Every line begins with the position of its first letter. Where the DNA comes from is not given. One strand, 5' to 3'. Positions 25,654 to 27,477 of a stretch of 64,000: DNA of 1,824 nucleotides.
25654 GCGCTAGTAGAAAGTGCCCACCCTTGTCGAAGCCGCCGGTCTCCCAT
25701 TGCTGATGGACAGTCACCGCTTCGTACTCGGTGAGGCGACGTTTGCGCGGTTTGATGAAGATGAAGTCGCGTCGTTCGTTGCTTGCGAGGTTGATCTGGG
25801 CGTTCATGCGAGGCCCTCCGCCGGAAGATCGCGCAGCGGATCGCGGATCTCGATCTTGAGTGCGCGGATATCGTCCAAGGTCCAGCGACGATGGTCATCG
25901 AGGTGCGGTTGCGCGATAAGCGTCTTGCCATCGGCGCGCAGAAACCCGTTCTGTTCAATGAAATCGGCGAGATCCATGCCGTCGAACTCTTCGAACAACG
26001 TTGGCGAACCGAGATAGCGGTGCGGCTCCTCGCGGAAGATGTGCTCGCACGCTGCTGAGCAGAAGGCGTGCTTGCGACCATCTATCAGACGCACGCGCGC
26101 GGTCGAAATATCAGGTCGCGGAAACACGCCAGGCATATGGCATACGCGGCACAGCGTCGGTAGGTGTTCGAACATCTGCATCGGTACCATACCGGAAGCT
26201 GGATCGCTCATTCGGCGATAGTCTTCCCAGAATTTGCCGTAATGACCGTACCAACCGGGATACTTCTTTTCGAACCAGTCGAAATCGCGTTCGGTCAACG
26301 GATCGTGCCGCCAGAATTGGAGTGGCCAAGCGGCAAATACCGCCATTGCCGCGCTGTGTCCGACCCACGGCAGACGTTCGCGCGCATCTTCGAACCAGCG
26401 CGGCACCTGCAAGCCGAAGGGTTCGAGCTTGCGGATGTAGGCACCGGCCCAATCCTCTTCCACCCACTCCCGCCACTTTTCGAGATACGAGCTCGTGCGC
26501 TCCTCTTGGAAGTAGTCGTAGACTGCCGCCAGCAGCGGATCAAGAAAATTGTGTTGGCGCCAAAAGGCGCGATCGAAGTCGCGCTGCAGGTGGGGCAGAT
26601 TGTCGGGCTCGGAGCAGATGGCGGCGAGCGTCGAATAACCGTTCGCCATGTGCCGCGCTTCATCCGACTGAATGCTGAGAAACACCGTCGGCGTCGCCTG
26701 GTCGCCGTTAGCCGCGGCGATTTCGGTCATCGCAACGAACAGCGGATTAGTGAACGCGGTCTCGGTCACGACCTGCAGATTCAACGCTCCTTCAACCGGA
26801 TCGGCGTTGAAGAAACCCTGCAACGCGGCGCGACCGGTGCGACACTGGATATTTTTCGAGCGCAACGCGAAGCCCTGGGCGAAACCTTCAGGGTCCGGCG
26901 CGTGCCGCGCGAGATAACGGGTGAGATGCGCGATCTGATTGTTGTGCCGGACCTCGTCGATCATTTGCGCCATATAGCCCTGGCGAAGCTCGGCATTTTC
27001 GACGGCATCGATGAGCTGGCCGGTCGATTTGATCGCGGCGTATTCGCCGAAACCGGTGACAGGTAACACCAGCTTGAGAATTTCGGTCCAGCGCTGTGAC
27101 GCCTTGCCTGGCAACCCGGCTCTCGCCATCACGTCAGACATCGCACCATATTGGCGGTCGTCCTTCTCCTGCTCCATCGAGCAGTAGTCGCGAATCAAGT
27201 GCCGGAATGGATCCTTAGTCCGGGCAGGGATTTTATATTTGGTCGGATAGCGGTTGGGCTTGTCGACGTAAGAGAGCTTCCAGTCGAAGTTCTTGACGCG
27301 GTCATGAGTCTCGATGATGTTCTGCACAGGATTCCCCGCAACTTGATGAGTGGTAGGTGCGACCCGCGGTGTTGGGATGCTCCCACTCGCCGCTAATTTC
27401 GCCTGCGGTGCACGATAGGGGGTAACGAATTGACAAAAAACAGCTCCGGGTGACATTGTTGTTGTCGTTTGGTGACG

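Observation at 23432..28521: Complete four-component propane/Mim-type soluble di-iron monooxygenase operon with atypical gene order and a divergent AraC regulator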

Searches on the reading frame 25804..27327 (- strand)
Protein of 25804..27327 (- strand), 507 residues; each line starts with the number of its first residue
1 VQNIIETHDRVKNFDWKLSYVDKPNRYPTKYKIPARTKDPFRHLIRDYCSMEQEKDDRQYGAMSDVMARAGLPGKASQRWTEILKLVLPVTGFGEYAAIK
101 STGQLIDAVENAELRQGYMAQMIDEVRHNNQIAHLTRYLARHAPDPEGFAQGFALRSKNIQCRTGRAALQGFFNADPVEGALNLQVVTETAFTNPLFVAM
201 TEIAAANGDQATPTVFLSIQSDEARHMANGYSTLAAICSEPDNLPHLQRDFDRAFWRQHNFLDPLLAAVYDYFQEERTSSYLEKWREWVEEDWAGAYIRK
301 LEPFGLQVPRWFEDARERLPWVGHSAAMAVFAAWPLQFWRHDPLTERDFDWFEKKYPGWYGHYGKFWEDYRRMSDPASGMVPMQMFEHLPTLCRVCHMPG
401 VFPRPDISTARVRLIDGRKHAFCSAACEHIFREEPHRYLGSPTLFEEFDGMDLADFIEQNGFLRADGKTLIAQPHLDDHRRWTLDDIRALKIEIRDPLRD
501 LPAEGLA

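Call 5: search_protein_families(library=pfam, proteins=[window:25804-27327:-], max_evalue=0.01)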
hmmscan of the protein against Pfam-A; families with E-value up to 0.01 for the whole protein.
window:25804-27327:- (507 aa): 2 families
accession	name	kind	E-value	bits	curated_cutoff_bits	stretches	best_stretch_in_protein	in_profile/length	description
PF02332.24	Phenol_Hydrox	-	2.8e-51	174.8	24.4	1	16-240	1-229/230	Methane/Phenol/Alkene Hydroxylase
PF04945.19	YHS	-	2.7e-05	24.5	30.3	1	416-440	21-45/47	YHS domain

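Call 6: search_protein_families(library=ncbifam, proteins=[window:25804-27327:-], max_evalue=0.01)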
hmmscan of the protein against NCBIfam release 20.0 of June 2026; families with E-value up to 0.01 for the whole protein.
window:25804-27327:- (507 aa): 0 families

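Call 7: search_solved_structures(query=window:25804-27327:-, max_evalue=0.001, show_alignments=1)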
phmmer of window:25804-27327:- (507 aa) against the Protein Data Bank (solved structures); distinct sequences matched with E-value up to 0.001: 31.
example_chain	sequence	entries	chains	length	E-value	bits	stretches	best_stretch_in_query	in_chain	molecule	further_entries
4gam_A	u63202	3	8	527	7.1e-121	407.4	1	3-499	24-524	Methane monooxygenase component A alpha chain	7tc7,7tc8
1fyz_A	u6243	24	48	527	2.3e-120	405.7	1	3-499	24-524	METHANE MONOOXYGENASE COMPONENT A, ALPHA CHAIN | Methane monooxygenase component A alpha chain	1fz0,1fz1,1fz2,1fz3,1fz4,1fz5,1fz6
1mmo_D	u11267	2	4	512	3.1e-119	402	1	3-499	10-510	METHANE MONOOXYGENASE HYDROLASE (ALPHA CHAIN) | METHANE MONOOXYGENASE HYDROXYLASE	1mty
1mhy_D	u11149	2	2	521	1.6e-113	383.2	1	6-498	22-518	METHANE MONOOXYGENASE HYDROXYLASE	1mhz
6d7k_A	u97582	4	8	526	7.8e-113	380.9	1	6-497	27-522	Methane monooxygenase hydroxylase, MmoX1 | Methane monooxygenase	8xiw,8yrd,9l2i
7m8q_A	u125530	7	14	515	2.2e-112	379.4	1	6-498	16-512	Methane monooxygenase component A alpha chain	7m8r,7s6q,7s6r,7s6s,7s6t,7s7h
6vk4_A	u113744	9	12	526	2.4e-112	379.3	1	6-498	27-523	Methane monooxygenase component A alpha chain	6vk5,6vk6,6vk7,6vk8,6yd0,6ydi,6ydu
2inp_A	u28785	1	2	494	7.3e-41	143.4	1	12-440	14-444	Phenol hydroxylase component phN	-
2inn_A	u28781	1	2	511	9.2e-41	143.1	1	12-440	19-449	Phenol hydroxylase component phN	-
3u52_A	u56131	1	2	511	9.2e-41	143.1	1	12-440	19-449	Phenol hydroxylase component phN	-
2inc_A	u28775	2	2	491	2.9e-30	108.4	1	37-448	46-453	Toluene, o-xylene monooxygenase oxygenase subunit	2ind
1t0q_A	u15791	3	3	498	3e-30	108.4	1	37-448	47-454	toluene, o-xylene monooxygenase oxygenase subunit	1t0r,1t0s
3rng_A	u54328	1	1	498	5.8e-30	107.4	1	37-448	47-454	Toluene o-xylene monooxygenase component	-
2rdb_A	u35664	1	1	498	7.3e-30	107.1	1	37-448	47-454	Toluene, o-xylene monooxygenase oxygenase subunit;alpha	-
3rnf_A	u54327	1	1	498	9.2e-30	106.8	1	37-448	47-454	Toluene o-xylene monooxygenase component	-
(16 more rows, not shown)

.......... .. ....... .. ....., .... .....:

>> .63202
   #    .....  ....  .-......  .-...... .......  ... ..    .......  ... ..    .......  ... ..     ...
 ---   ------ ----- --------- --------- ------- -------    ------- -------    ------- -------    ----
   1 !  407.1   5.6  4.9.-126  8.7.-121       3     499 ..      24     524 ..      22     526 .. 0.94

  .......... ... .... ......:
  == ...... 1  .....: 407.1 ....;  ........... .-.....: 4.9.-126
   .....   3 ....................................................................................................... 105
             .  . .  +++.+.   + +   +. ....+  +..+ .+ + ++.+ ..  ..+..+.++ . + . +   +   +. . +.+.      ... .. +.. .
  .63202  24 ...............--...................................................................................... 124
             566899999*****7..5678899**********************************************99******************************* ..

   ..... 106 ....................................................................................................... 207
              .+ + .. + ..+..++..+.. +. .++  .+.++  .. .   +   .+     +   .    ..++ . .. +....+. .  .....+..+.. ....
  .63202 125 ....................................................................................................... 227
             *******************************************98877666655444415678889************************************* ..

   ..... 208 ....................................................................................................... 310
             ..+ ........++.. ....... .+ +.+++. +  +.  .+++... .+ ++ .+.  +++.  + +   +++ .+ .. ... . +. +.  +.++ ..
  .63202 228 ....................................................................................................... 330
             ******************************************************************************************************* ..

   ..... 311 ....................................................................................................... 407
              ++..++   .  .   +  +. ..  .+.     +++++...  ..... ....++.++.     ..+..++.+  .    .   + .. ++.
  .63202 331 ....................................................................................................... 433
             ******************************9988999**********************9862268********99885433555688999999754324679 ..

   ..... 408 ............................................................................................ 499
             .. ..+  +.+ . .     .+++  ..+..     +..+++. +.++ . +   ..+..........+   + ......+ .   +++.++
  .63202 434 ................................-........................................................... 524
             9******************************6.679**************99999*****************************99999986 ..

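Call 9: find_related_loci(query=window:25804-27327:-, collection=genome_contigs, flank=10000)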
Query window:25804-27327:- (507 aa) in genome_contigs; peptide patterns used: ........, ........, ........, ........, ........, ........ (x = any residue, [..] = any of these).
177 stretches matched a pattern; 156 encode a relative of the query (tblastn E <= 1e-3); the best 80 are kept; 79 distinct loci.
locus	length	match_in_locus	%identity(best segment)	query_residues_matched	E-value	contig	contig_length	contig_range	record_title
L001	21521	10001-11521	83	1-507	0e+0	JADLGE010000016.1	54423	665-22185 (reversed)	MAG: Gammaproteobacteria bacterium isolate SJ420 c_000000101778, whole genome shotgun sequence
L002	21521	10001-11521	82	1-507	0e+0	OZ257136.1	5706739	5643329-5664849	MAG: Gammaproteobacteria bacterium isolate 9b6e0e2b-a66d-4ea8-b25a-e015b4890f72 genome assembly, chromosome: 1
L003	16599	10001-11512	83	1-504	0e+0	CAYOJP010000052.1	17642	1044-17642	MAG TPA_asm: uncultured Gammaproteobacteria bacterium isolate SRP287453_co1_17 genome assembly, contig: NODE_5716_length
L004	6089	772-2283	76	1-504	0e+0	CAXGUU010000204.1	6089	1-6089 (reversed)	MAG TPA_asm: uncultured bacterium isolate ERR594338_binner13_Refined_124 genome assembly, contig: ERZ11848501.19830, who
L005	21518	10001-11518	75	1-506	0e+0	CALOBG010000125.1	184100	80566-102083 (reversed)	MAG: uncultured Gammaproteobacteria bacterium isolate LOGT_bin.0044 genome assembly, contig: contig_21397, whole genome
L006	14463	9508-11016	71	1-503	0e+0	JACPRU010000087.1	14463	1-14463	MAG: Deltaproteobacteria bacterium isolate NC_groundwater_687_Ag_B-0.1um_70_44 B2_S2_coassemblyk141_4173844, whole genom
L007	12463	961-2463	69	1-501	0e+0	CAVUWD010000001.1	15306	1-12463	MAG: uncultured delta proteobacterium isolate MFD05674.bin.2.46 genome assembly, contig: contig_105830, whole genome sho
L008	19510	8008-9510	69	1-501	0e+0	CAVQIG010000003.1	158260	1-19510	MAG: uncultured delta proteobacterium isolate MFD10007.bin.2.30 genome assembly, contig: contig_17003, whole genome shot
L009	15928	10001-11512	68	2-505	0e+0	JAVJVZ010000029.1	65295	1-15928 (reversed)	MAG: Gammaproteobacteria bacterium isolate C2-GNP5-20 k141_33527, whole genome shotgun sequence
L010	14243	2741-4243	67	1-501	0e+0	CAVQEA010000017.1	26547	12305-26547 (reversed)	MAG: uncultured delta proteobacterium isolate MFD02242.bin.3.158 genome assembly, contig: contig_69652, whole genome sho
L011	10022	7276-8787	68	2-505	0e+0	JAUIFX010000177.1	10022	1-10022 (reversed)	MAG: Gammaproteobacteria bacterium isolate Co_bin.12 NODE_37581_length_10022_cov_0.845073, whole genome shotgun sequence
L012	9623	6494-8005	68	2-505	0e+0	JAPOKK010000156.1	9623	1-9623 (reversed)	MAG: Pseudomonadota bacterium isolate bin88 k141_1657224_length_9623_cov_7.0000, whole genome shotgun sequence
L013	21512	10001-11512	68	2-505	0e+0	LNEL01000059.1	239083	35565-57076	MAG: Gammaproteobacteria bacterium Ga0077536 Ga0077536_147.1, whole genome shotgun sequence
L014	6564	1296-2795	68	1-499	0e+0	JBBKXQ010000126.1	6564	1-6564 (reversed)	MAG: Acidimicrobiales bacterium isolate metabat_bins.134 k119_2709565, whole genome shotgun sequence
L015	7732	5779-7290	66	1-504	0e+0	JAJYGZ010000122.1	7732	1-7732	MAG: Actinomycetes bacterium isolate DBS1-3.bin35 NODE_20884_length_7732_cov_0.987508, whole genome shotgun sequence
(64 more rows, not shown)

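Call 10: find_homologous_proteins(query=window:25804-27327:-, max_evalue=1e-20)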
Query window:25804-27327:- (507 aa): 897 proteins with E <= 1e-20 among 6684 candidates; the best 120 are listed.
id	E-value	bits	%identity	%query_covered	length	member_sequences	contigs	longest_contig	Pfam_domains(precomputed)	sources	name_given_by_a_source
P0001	0.0e+0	1166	96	100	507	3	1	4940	PF02332.25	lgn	-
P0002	0.0e+0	1019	82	100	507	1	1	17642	PF04945.20,PF02332.25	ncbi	-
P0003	1.0e-297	1006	81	99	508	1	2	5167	PF04945.20,PF02332.25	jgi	-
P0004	2.0e-294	995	81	99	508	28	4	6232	PF02332.25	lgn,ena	-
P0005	2.3e-293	992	80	100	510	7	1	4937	PF02332.25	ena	-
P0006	5.5e-285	964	77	99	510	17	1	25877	PF02332.25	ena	-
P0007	3.1e-257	872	70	100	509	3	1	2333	PF04945.20,PF02332.25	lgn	-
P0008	1.4e-253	860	70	99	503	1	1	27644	PF02332.25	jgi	jgi:hypothetical protein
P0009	5.2e-252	855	68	99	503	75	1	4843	PF04945.20,PF02332.25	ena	-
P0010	3.7e-246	836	69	99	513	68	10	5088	PF02332.25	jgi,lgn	-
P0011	4.9e-246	835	68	99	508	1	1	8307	PF04945.20,PF02332.25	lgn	-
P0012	5.4e-246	835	69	99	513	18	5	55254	PF02332.25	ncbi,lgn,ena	-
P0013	5.9e-246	835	68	98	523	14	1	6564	PF02332.25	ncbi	-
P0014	6.6e-246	835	70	98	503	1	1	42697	PF02332.25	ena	-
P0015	5.6e-245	832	68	98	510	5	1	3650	PF02332.25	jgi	jgi:hypothetical protein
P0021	3.0e-243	826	68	99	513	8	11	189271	PF04945.20,PF02332.25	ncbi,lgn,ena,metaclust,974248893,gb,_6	metaclust:\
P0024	1.6e-242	824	67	99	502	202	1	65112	PF04945.20,PF02332.25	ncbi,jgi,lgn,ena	jgi:hypothetical protein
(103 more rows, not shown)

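Call 11: search_dna_similar(query=window:25804-27327:-, collection=plasmids, mode=protein, max_rows=60, rows=spread)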
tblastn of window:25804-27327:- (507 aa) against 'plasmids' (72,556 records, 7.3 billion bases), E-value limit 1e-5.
Records with a match: 74; places in all: 85; records where one place covers at least 80% of the query: 62.
Best place of each record, by identity: <60% 74.
By first word of the organism name: Acinetobacter 15; Rhodococcus 10; Mycobacterium 4; Azospirillum 4; Paraburkholderia 4; Caballeronia 3; Cupriavidus 3; Mycolicibacterium 2; Methylocella 2; Xanthobacter 2; and 23 more.
By predicted mobility (MOB-suite, as given by PLSDB): mobilizable 32; non-mobilizable 23; conjugative 19.
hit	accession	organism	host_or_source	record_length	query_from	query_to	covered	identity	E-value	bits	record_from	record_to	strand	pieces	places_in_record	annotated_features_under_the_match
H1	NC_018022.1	Mycolicibacterium chubuense NBB4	-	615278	3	507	100%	58.3%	0e+0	628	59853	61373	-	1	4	aromatic/alkene/methane monooxygenase hydroxylase/oxygenase subunit ...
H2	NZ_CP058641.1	Rhodococcus sp. ZPP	cell culture,soil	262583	3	507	100%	57.1%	0e+0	617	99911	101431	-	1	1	aromatic/alkene/methane monooxygenase hydroxylase/oxygenase subunit ...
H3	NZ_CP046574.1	Rhodococcus sp. WAY2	cell culture,bacterial consortium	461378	3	507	100%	57.1%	0e+0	617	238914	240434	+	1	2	aromatic/alkene/methane monooxygenase hydroxylase/oxygenase subunit ...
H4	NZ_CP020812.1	Mycobacterium dioxanotrophicus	Single cell,river sediment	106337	3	507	100%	56.5%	0e+0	610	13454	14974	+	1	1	aromatic/alkene/methane monooxygenase hydroxylase/oxygenase subunit ...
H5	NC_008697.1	Nocardioides sp. JS614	-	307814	7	499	97%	45.8%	7e-143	461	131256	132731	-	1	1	aromatic/alkene/methane monooxygenase hydroxylase/oxygenase subunit ...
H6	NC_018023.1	Mycolicibacterium chubuense NBB4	-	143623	7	499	97%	45.2%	1e-140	454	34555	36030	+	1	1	aromatic/alkene/methane monooxygenase hydroxylase/oxygenase subunit ...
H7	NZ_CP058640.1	Rhodococcus sp. ZPP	cell culture,soil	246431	26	498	93%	43.2%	7e-123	403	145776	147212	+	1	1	methane monooxygenase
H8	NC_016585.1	Azospirillum lipoferum 4B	-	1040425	3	501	98%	37.7%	5e-93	317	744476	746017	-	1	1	none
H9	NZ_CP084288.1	Caballeronia zhejiangensis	Anasa tristis,Cell culture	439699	3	493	97%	38.2%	5e-95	323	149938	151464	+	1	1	aromatic/alkene/methane monooxygenase hydroxylase/oxygenase subunit ...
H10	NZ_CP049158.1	Caballeronia sp. SBC1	whole organism,soil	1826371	3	493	97%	38.2%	7e-94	319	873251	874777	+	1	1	none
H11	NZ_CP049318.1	Caballeronia sp. SBC2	whole organism,soil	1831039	3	493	97%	38.2%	7e-94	319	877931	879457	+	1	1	none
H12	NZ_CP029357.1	Azospirillum thermophilum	cell culture,hot spring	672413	3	501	98%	37.5%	2e-92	315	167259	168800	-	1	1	aromatic/alkene/methane monooxygenase hydroxylase/oxygenase subunit ...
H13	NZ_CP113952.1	Rhodococcus sp. JS3073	culture,soil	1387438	2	489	96%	38.3%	8e-98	331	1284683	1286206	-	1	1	record has no annotation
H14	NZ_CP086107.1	Skermanella mucosa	single cell,crude oil contaminated ...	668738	3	501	98%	37.3%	3e-92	315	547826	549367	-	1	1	aromatic/alkene/methane monooxygenase hydroxylase/oxygenase subunit ...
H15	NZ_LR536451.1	Methylocella tundrae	-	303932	4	493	97%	38.0%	1e-94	322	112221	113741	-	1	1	methane monooxygenase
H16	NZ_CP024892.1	Rhodococcus ruber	cell culture,activated sludge from ...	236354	2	497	98%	36.3%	1e-101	342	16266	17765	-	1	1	methane monooxygenase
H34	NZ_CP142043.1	Pseudomonas veronii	cell culture,ground water from aniline ...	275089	11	439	85%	27.3%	3e-36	150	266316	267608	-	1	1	phenol 2-monooxygenase oxygenase component DmpN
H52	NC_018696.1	Paraburkholderia phenoliruptrix BR3459a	Mimosa flocculosa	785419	8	448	87%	24.8%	2e-22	108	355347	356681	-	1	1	Toluene-4-monooxygenase system protein A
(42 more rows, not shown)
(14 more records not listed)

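Call 13: get_annotated_region(hit=H1, flank=8000)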
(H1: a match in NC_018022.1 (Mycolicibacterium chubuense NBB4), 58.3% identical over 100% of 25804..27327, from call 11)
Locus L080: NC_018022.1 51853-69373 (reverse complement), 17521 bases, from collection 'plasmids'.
description: Mycolicibacterium chubuense NBB4 plasmid pMYCCH.01, complete sequence
organism: Mycolicibacterium chubuense NBB4 (NCBI taxid 710421)
taxonomy: Bacteria; Actinomycetota; Actinomycetes; Mycobacteriales; Mycobacteriaceae; Mycolicibacterium; Mycolicibacterium chubuense; Mycolicibacterium chubuense NBB4
host: -; source: -; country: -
typing (MOB-suite, as given by PLSDB): mobilizable; relaxase MOBF,MOBF
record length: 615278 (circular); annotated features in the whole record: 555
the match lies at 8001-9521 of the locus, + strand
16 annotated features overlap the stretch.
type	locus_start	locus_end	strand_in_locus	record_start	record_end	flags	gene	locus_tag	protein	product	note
CDS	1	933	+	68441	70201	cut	-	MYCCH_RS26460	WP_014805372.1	hypothetical protein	-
CDS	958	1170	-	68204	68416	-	-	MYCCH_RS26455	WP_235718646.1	hypothetical protein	-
CDS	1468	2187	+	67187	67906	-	-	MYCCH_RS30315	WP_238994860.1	DUF4226 domain-containing protein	-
CDS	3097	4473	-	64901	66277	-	-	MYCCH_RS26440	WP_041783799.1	histidine kinase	GO:0000160 - phosphorelay signal transduction system [Evidence IEA]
CDS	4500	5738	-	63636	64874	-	-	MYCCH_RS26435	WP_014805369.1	iron-containing alcohol dehydrogenase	-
CDS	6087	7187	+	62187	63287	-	-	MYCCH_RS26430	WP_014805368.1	GAF domain-containing protein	-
CDS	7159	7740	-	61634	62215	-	-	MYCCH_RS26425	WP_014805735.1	response regulator transcription factor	GO:0000160 - phosphorelay signal transduction system [Evidence IEA]; GO:0006355 - regulation of DNA-templated ...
CDS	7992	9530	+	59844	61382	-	-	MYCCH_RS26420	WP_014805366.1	aromatic/alkene/methane monooxygenase hydroxylase/oxygenase subunit alpha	-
CDS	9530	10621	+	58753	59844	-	-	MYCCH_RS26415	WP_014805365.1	aromatic/alkene monooxygenase hydroxylase subunit beta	-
CDS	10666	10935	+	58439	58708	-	-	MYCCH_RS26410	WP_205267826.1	MmoB/DmpM family protein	GO:0006725 - cellular aromatic compound metabolic process [Evidence IEA]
CDS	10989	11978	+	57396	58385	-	-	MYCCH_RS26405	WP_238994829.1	FAD-binding oxidoreductase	-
CDS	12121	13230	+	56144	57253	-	-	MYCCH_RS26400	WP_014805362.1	NDMA-dependent alcohol dehydrogenase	-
CDS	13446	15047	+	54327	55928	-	groL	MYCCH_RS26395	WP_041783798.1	chaperonin GroEL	GO:0006457 - protein folding [Evidence IEA]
CDS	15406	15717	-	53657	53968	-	-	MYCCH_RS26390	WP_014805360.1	hypothetical protein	-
CDS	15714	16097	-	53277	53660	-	-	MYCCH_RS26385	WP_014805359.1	AbrB/MazE/SpoVT family DNA-binding domain-containing protein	-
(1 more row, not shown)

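Call 14: get_annotated_region(hit=H4, flank=8000)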
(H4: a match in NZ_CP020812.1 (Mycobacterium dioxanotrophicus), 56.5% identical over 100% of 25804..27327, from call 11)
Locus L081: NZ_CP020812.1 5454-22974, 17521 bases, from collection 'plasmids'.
description: Mycobacterium dioxanotrophicus strain PH-06 plasmid unnamed3, complete sequence
organism: Mycobacterium dioxanotrophicus (NCBI taxid 482462)
taxonomy: Bacteria; Actinomycetota; Actinomycetes; Mycobacteriales; Mycobacteriaceae; Mycobacterium; Mycobacterium dioxanotrophicus
host: -; source: Single cell,river sediment; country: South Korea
typing (MOB-suite, as given by PLSDB): non-mobilizable; replicon rep_cluster_1561
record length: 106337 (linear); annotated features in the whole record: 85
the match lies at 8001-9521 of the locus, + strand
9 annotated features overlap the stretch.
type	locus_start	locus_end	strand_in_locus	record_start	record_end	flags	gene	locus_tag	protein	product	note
CDS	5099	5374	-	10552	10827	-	-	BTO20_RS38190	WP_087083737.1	alpha/beta hydrolase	-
CDS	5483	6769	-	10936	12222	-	-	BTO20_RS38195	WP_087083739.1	IS256 family transposase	-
CDS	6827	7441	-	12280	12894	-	-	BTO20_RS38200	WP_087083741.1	alpha/beta fold hydrolase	-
CDS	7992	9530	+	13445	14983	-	-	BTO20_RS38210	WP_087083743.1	aromatic/alkene/methane monooxygenase hydroxylase/oxygenase subunit alpha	-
CDS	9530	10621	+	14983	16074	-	-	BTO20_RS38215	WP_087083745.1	aromatic/alkene monooxygenase hydroxylase subunit beta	-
CDS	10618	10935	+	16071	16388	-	-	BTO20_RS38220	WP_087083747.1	MmoB/DmpM family protein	-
CDS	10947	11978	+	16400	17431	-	-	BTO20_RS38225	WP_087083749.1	2Fe-2S iron-sulfur cluster-binding protein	-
CDS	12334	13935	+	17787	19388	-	groL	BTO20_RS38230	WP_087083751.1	chaperonin GroEL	GO:0006457 - protein folding [Evidence IEA]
CDS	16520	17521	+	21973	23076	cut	-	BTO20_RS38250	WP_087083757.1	site-specific integrase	-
